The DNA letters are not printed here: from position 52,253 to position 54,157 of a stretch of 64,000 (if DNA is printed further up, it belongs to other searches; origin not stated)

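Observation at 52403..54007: GT2-TM-methyltransferase fusion plus six further SAM methyltransferases: heavily methylated glycan or methyl capping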

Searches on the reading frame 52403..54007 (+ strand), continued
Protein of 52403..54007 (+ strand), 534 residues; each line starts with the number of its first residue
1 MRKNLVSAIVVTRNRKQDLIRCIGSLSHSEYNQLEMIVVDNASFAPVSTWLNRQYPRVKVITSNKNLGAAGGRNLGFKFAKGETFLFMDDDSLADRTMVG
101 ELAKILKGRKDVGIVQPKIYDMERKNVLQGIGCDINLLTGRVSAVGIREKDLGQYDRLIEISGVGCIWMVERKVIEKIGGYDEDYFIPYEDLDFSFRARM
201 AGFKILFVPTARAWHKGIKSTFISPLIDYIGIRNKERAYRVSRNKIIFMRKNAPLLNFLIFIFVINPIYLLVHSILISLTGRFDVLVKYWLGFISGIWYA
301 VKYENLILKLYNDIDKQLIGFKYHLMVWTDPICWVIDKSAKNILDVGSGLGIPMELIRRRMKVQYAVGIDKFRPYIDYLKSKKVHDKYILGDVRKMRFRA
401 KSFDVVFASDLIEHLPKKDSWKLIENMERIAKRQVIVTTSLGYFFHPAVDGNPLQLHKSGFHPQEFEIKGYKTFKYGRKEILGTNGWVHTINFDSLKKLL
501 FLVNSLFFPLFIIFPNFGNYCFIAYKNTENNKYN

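Call 13: search_solved_structures(query=window:52403-54007:+, max_evalue=0.01, show_alignments=0)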
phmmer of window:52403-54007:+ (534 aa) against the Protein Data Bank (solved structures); distinct sequences matched with E-value up to 0.01: 17.
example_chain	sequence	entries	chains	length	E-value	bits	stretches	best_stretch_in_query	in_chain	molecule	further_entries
6uak_A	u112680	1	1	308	1e-06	31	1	335-450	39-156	SAM dependent methyltransferase LahSB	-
9jma_A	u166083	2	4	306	3.1e-06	29.4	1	5-115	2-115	GalNAc(5)-diNAcBac-PP-undecaprenol beta-1,3-glucosyltransferase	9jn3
5hea_A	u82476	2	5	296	4.2e-06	29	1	4-128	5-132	Putative glycosyltransferase (GalT1)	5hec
6p61_A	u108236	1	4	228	5.2e-06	28.7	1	5-147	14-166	Glycosyltransferase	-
8vh7_A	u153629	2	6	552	7.2e-06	28.2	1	5-112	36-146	Heparosan synthase B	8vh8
8viw_A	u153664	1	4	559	7.4e-06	28.2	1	5-112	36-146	Heparosan synthase B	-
1ve3_A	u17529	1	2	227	2e-05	26.8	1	310-432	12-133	hypothetical protein PH0226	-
3cc8_A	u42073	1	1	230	6.1e-05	25.1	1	335-448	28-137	Putative methyltransferase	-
4iv8_A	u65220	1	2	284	0.00013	24.1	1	341-432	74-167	Phosphoethanolamine N-methyltransferase,putative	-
3bcv_A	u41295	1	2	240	0.00014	24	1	6-99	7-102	Putative glycosyltransferase protein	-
5mlz_A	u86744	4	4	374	0.00016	23.7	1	5-115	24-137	Dolichol monophosphate mannose synthase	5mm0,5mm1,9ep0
5nqa_A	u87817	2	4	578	0.0012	20.8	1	35-216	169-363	Polypeptide N-acetylgalactosaminyltransferase 4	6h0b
6s22_A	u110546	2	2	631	0.0017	20.4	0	8-92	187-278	Polypeptide N-acetylgalactosaminyltransferase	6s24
5tze_C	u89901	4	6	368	0.0017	20.3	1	7-118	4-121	Glycosyl transferase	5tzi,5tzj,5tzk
5tz8_A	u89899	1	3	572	0.0031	19.5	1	7-118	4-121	Glycosyl transferase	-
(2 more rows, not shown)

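Call 17: find_encoding_contigs(protein=P0060, flank=10000, max_places=1)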
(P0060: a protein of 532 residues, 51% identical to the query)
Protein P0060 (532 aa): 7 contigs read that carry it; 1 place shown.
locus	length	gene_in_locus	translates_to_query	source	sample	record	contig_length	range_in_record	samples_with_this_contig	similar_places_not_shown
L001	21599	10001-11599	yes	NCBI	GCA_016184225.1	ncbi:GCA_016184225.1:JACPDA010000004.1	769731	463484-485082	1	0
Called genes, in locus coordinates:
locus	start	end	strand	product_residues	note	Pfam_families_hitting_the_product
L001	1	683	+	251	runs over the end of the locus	PF02540:NAD_synthase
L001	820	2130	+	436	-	PF01210:NAD_Gly3P_dh_N (faint), PF03446:NAD_binding_2 (weak), PF03721:UDPG_MGDP_dh_N, PF00984:UDPG_MGDP_dh, PF03720:UDPG_MGDP_dh_C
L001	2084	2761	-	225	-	-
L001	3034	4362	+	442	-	PF00884:Sulfatase (weak)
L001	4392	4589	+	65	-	-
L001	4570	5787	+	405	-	PF00534:Glycos_transf_1, PF13692:Glyco_trans_1_4, PF13524:Glyco_trans_1_2 (weak)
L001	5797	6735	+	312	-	PF00535:Glycos_transf_2, PF10111:Glyco_tranf_2_2, PF13641:Glyco_tranf_2_3, PF13506:Glyco_transf_21, PF13632:Glyco_trans_2_3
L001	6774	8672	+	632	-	-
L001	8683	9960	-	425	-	PF00070:Pyr_redox (faint), PF01266:DAO, PF01593:Amino_oxidase, PF03486:HI0933_like (faint), PF07992:Pyr_redox_2 (faint), PF13450:NAD_binding_8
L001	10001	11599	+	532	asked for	PF00535:Glycos_transf_2, PF10111:Glyco_tranf_2_2, PF13641:Glyco_tranf_2_3, PF13489:Methyltransf_23, PF08241:Methyltransf_11, PF08242:Methyltransf_12, PF13649:Methyltransf_25, PF13847:Methyltransf_31, +2 more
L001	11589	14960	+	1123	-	PF11847:GT-C_AftD (faint), PF18915:DUF5667 (weak)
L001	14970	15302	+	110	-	-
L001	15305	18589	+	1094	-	PF11847:GT-C_AftD (weak)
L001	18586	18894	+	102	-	-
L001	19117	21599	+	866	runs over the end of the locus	-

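Call 18: find_encoding_contigs(protein=P0085, flank=10000, max_places=1)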
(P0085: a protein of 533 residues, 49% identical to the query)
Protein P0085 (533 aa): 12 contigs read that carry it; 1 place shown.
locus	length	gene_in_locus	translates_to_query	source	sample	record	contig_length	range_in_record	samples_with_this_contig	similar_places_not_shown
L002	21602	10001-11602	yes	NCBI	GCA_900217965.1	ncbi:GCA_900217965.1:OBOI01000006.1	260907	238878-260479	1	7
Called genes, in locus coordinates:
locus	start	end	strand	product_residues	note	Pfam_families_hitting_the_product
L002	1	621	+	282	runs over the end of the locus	PF01209:Ubie_methyltran, PF13489:Methyltransf_23, PF05175:MTS, PF07021:MetW, PF13847:Methyltransf_31, PF08241:Methyltransf_11, PF08242:Methyltransf_12, PF13649:Methyltransf_25, +3 more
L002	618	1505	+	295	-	PF00535:Glycos_transf_2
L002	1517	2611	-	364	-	PF01041:DegT_DnrJ_EryC1, PF00266:Aminotran_5, PF00155:Aminotran_1_2, PF01053:Cys_Met_Meta_PP (weak)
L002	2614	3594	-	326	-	PF13489:Methyltransf_23, PF08241:Methyltransf_11, PF08242:Methyltransf_12 (weak), PF13649:Methyltransf_25 (weak), PF13847:Methyltransf_31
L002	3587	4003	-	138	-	PF05523:FdtA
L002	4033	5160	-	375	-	PF02350:Epimerase_2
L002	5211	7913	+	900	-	-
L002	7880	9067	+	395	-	PF00534:Glycos_transf_1, PF13692:Glyco_trans_1_4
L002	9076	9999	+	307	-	PF00535:Glycos_transf_2, PF10111:Glyco_tranf_2_2, PF13641:Glyco_tranf_2_3, PF13632:Glyco_trans_2_3 (weak)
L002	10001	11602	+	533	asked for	PF00535:Glycos_transf_2, PF10111:Glyco_tranf_2_2, PF13641:Glyco_tranf_2_3, PF13632:Glyco_trans_2_3, PF13489:Methyltransf_23 (weak), PF08241:Methyltransf_11, PF08242:Methyltransf_12, PF13649:Methyltransf_25, +1 more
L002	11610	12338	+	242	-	PF13489:Methyltransf_23, PF08241:Methyltransf_11 (weak), PF03269:DUF268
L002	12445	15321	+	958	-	PF11847:GT-C_AftD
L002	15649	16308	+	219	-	PF00535:Glycos_transf_2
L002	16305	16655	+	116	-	PF10066:DUF2304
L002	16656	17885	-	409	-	PF01041:DegT_DnrJ_EryC1, PF01053:Cys_Met_Meta_PP (weak)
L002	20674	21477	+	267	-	PF00535:Glycos_transf_2, PF10111:Glyco_tranf_2_2, PF13641:Glyco_tranf_2_3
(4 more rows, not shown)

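Call 19: find_encoding_contigs(protein=P0106, flank=10000, max_places=1)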
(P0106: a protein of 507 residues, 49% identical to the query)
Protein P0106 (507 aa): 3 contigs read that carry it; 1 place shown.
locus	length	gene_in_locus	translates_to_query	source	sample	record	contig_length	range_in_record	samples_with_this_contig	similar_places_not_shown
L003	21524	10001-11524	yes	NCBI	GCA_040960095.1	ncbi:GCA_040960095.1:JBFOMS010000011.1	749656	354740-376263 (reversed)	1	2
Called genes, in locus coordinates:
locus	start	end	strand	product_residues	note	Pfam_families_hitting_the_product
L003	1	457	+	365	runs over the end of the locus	PF02350:Epimerase_2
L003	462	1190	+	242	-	PF13302:Acetyltransf_3 (weak), PF00583:Acetyltransf_1, PF13673:Acetyltransf_10, PF13508:Acetyltransf_7, PF14542:Acetyltransf_CG (faint), PF08445:FR47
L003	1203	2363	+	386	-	PF00266:Aminotran_5, PF01041:DegT_DnrJ_EryC1, PF00155:Aminotran_1_2 (weak), PF01212:Beta_elim_lyase (faint)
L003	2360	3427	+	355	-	PF00535:Glycos_transf_2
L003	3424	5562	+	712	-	PF11847:GT-C_AftD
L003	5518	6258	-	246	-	PF02475:TRM5-TYW2_MTfase (weak), PF01135:PCMT (weak), PF05575:V_cholerae_RfbT, PF05050:Methyltransf_21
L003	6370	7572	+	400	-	PF00534:Glycos_transf_1, PF13692:Glyco_trans_1_4, PF13524:Glyco_trans_1_2 (weak)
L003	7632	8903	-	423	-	PF08421:Methyltransf_13, PF13489:Methyltransf_23, PF08241:Methyltransf_11 (weak), PF08242:Methyltransf_12 (weak), PF08484:Methyltransf_14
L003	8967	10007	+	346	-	PF00535:Glycos_transf_2, PF10111:Glyco_tranf_2_2, PF13506:Glyco_transf_21 (weak), PF13641:Glyco_tranf_2_3, PF13632:Glyco_trans_2_3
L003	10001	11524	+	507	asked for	PF00535:Glycos_transf_2, PF10111:Glyco_tranf_2_2, PF13641:Glyco_tranf_2_3, PF13489:Methyltransf_23, PF08241:Methyltransf_11, PF08242:Methyltransf_12, PF13649:Methyltransf_25, PF13847:Methyltransf_31, +2 more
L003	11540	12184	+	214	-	PF13489:Methyltransf_23, PF13847:Methyltransf_31, PF13649:Methyltransf_25, PF08241:Methyltransf_11, PF08242:Methyltransf_12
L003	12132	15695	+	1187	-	PF11847:GT-C_AftD, PF18915:DUF5667 (weak)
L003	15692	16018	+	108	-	-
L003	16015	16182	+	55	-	-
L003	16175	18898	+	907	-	-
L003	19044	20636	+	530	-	PF02543:Carbam_trans_N, PF00814:TsaD (weak), PF22521:HypF_C_2, PF16861:Carbam_trans_C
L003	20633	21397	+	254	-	-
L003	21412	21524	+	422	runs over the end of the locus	PF01943:Polysacc_synt, PF13440:Polysacc_synt_3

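Call 21: find_related_loci(query=A1, collection=genome_contigs, flank=10000)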
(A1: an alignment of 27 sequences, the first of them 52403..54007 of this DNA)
Query A1 (534 aa) in genome_contigs; peptide patterns used: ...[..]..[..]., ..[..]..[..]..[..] (x = any residue, [..] = any of these).
600 stretches matched a pattern (row limit reached: there are more); 31 encode a relative of the query (tblastn E <= 1e-3); 30 distinct loci.
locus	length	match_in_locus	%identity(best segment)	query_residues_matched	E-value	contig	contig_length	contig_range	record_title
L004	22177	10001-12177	53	1-530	0e+0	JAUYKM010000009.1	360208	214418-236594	MAG: Candidatus Daviesbacteria bacterium isolate C24_metabat.bin.195_sub C24_k141_65138, whole genome shotgun sequence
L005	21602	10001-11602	51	1-532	0e+0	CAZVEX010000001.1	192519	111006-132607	MAG TPA_asm: uncultured Gammaproteobacteria bacterium isolate binchicken_co38_210 genome assembly, contig: NODE_177_leng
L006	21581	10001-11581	52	2-527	0e+0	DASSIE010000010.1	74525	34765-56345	MAG TPA_asm: Patescibacteria group bacterium isolate SMAG_U1079 k141_510940, whole genome shotgun sequence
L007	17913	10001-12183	51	1-531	0e+0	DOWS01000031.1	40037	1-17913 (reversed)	MAG TPA_asm: Candidatus Daviesbacteria bacterium isolate UBA9644 contig_1543, whole genome shotgun sequence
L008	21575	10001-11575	51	5-527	0e+0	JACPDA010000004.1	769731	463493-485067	MAG: Candidatus Daviesbacteria bacterium isolate NC_groundwater_297_Ag_B-0.1um_41_14 S7_GD2017_3_B1_scaffold_1, whole ge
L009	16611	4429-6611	50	4-532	0e+0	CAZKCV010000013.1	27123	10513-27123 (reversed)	MAG TPA_asm: uncultured Gammaproteobacteria bacterium isolate binchicken_co251_142 genome assembly, contig: NODE_2416_le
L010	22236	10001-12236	47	1-530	3e-170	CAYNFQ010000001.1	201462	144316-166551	MAG TPA_asm: uncultured Gammaproteobacteria bacterium isolate binchicken_co110_279 genome assembly, contig: NODE_160_len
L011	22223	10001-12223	46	3-531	3e-166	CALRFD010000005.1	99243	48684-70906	MAG: Patescibacteria group bacterium isolate Ike-100m-12 genome assembly, contig: Ike-100-c67, whole genome shotgun sequ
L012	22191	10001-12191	47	1-532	1e-157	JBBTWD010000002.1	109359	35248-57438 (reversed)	MAG: Patescibacteria group bacterium isolate H43-bin018_1 H43_bin018_1_000000000002, whole genome shotgun sequence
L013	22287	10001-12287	45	6-526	7e-144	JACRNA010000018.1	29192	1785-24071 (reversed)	MAG: Candidatus Amesbacteria bacterium isolate NC_groundwater_1921_Pr3_S-0.2um_39_4 scaffold_44540, whole genome shotgun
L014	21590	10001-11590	52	3-530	0e+0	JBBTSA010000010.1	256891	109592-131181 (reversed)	MAG: Patescibacteria group bacterium isolate H51-bin048_1 H51_bin048_1_000000000010, whole genome shotgun sequence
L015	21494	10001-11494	43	1-527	2e-138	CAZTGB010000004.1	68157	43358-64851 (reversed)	MAG TPA_asm: uncultured Gammaproteobacteria bacterium isolate SRP090828_co3_120 genome assembly, contig: NODE_25_length_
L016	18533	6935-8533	49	1-531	0e+0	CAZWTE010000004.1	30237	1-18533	MAG TPA_asm: uncultured Gammaproteobacteria bacterium isolate binchicken_co144_909 genome assembly, contig: NODE_3165_le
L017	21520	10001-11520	58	1-516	3e-113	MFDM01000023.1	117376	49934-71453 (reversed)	MAG: Candidatus Daviesbacteria bacterium RIFCSPLOWO2_01_FULL_39_12 rifcsplowo2_01_scaffold_352, whole genome shotgun seq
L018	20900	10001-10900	53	5-304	2e-105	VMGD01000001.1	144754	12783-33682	MAG: Microgenomates group bacterium Gr01-1014_7 G01um10147_scaffold_25, whole genome shotgun sequence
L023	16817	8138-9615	49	1-518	4e-91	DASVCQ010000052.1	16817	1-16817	MAG TPA_asm: Patescibacteria group bacterium isolate SMAG_U2010 k141_1412731, whole genome shotgun sequence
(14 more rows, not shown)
